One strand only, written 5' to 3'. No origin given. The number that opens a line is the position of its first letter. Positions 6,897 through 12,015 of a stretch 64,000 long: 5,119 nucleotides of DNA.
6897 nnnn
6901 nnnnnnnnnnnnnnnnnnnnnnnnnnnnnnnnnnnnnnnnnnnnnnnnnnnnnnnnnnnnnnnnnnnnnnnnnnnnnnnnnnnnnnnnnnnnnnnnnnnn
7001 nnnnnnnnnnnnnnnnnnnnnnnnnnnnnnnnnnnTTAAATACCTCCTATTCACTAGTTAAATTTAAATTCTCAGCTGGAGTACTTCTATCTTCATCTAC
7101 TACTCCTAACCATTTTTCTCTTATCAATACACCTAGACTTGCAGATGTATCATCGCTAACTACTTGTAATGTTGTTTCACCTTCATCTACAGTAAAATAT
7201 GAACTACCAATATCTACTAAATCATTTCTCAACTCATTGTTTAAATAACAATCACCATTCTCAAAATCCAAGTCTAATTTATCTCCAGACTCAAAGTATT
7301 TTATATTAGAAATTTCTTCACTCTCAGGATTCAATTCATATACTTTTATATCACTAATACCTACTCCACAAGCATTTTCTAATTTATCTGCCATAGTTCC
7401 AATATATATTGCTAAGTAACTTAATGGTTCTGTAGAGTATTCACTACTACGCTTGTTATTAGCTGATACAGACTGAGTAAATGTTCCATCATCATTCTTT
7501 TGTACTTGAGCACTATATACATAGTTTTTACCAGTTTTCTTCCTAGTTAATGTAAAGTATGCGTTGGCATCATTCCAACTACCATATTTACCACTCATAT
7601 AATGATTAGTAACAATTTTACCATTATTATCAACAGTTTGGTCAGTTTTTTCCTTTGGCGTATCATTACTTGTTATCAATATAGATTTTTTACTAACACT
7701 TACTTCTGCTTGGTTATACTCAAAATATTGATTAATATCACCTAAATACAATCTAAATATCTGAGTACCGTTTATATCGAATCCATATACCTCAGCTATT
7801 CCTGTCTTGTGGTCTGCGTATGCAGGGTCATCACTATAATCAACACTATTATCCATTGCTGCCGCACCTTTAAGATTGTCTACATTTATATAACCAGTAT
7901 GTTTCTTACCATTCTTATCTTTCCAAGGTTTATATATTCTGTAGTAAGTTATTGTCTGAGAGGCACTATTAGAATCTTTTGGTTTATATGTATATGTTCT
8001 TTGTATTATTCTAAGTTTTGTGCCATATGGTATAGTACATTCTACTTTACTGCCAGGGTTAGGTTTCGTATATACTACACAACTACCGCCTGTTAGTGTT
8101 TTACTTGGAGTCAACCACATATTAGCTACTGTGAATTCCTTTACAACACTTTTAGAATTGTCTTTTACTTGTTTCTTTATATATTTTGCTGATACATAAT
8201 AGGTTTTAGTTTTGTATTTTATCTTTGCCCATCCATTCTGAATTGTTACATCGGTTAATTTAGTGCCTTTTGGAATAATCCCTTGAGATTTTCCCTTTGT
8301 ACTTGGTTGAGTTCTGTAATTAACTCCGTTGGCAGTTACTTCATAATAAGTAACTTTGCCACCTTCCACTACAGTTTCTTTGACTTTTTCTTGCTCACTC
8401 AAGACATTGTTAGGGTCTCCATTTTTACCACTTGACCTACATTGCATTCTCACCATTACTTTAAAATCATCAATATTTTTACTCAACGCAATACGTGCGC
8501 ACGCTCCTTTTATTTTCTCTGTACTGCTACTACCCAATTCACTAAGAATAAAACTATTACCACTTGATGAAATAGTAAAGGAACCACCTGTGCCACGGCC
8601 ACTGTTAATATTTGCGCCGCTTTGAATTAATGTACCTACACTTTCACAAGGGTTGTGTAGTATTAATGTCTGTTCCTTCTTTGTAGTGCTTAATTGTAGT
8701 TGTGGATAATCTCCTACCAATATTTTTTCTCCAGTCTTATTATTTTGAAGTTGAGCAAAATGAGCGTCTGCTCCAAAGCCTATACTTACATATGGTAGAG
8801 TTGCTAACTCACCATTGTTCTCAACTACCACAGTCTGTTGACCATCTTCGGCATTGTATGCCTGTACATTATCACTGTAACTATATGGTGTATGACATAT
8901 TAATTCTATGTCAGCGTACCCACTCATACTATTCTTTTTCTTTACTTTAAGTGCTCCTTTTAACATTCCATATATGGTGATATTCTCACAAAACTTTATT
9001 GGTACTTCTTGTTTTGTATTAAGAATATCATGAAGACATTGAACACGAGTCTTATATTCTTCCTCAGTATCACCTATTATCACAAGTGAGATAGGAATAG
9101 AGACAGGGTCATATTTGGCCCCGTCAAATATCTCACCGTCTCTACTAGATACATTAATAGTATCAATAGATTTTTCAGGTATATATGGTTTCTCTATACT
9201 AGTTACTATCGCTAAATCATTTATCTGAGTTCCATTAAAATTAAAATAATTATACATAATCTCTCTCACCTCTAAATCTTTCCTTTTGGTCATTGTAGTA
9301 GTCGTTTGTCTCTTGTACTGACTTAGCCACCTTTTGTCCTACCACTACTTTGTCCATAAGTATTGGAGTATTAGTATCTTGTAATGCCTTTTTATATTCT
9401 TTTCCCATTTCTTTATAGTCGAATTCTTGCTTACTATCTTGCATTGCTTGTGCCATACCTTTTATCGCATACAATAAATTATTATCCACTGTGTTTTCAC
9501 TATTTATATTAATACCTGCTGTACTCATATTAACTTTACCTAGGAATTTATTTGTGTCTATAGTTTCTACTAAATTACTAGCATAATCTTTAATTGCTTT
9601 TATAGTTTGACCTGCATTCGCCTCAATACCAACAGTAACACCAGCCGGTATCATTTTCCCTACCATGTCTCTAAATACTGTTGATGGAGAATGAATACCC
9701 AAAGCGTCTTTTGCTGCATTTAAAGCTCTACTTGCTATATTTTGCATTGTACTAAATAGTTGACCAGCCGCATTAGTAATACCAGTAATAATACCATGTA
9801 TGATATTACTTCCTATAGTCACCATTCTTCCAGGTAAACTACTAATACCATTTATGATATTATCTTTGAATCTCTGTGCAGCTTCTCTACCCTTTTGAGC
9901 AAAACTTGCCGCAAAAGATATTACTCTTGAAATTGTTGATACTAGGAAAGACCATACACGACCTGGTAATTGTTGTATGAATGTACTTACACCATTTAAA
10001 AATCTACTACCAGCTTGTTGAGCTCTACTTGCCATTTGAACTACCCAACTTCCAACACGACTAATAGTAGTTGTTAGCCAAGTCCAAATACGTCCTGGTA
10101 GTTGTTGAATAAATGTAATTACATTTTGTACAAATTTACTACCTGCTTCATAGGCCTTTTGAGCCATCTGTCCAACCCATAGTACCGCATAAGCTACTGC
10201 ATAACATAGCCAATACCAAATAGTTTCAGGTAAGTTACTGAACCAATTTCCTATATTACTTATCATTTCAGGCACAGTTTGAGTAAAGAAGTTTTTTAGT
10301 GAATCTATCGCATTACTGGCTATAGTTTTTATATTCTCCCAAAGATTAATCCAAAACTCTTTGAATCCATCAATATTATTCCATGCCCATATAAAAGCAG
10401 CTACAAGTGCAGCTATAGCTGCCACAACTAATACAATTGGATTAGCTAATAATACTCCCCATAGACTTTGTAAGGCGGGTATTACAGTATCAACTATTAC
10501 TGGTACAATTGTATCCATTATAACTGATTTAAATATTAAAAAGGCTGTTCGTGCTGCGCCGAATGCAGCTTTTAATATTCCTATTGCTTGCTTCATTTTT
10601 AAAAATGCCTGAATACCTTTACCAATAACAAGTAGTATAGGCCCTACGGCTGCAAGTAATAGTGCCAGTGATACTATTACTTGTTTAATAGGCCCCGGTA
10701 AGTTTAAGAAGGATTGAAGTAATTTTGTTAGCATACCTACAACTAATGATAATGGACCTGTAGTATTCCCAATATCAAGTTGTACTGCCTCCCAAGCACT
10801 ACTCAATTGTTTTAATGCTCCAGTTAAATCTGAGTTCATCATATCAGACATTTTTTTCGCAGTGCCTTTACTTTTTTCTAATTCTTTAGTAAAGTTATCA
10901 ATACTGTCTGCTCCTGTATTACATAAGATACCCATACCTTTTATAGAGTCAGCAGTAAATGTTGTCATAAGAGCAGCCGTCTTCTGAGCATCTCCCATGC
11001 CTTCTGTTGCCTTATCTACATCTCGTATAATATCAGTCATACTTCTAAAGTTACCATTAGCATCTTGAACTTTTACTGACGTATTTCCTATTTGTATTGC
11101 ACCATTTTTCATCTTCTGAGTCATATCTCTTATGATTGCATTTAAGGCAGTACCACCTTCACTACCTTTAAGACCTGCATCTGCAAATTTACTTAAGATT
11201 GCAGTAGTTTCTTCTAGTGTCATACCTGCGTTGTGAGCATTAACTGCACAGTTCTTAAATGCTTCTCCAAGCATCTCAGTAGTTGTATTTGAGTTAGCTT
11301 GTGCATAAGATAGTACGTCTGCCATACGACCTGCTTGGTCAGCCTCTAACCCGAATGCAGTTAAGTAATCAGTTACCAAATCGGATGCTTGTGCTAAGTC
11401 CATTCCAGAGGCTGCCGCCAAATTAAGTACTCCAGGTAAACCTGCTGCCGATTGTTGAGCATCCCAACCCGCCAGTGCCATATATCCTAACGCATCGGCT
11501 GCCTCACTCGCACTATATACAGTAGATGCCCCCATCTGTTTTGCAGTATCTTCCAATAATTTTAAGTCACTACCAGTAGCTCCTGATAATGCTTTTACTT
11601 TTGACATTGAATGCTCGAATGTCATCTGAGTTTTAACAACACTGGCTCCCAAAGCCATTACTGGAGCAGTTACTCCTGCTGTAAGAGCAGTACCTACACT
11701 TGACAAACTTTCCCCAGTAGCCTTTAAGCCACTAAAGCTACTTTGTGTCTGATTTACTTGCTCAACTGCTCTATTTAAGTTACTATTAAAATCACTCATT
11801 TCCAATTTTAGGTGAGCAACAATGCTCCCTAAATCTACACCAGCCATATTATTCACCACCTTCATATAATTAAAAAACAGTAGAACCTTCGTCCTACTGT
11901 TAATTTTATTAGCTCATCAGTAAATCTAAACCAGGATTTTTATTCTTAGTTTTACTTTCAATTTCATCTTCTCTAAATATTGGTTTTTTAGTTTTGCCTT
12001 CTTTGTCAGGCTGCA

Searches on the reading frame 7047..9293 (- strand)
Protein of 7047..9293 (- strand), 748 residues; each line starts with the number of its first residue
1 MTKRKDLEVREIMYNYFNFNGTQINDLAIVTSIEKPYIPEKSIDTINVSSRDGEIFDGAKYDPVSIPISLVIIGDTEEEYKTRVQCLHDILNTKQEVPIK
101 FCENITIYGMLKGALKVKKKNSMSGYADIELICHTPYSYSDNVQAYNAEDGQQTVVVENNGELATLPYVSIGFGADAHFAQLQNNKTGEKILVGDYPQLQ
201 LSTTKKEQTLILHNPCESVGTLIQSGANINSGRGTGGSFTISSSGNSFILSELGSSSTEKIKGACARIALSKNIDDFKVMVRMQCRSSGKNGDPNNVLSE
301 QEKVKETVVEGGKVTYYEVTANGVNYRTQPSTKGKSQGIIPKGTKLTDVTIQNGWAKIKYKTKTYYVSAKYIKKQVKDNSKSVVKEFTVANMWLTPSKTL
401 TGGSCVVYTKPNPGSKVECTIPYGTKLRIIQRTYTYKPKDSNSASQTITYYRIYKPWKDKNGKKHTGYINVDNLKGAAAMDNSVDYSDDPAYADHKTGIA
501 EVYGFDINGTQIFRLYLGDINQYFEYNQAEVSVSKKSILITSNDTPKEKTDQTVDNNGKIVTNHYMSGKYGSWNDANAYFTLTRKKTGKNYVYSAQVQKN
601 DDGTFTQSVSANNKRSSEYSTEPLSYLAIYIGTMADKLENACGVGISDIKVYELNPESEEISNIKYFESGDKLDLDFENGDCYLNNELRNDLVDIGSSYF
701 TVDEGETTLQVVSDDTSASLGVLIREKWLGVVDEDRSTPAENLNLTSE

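Call 77: search_protein_families(library=pfam, proteins=[window:7047-9293:-], max_evalue=0.01)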
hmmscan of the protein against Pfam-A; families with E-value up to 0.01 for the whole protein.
window:7047-9293:- (748 aa): 3 families
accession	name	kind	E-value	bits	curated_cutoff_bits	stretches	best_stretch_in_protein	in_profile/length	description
PF08239.17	SH3_3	-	3.5e-12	46.7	27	2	323-373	2-54/54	Bacterial SH3 domain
PF22768.1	SPP1_Dit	-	3.8e-10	40.3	25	1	659-718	30-87/97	Siphovirus-type tail component, C-terminal domain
PF05709.17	Sipho_tail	-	9.4e-10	39.2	24.2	1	38-133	27-118/118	Phage tail protein RIFT-related domain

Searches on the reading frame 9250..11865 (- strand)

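Call 77: search_protein_families(library=pfam, proteins=[window:9250-11865:-], max_evalue=0.01)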
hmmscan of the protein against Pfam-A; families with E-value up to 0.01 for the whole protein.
window:9250-11865:- (871 aa): 1 family
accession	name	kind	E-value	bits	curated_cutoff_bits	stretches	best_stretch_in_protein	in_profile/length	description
PF10145.14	PhageMin_Tail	-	2.9e-49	168.1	33.2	1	105-303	1-200/201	Phage-related minor tail protein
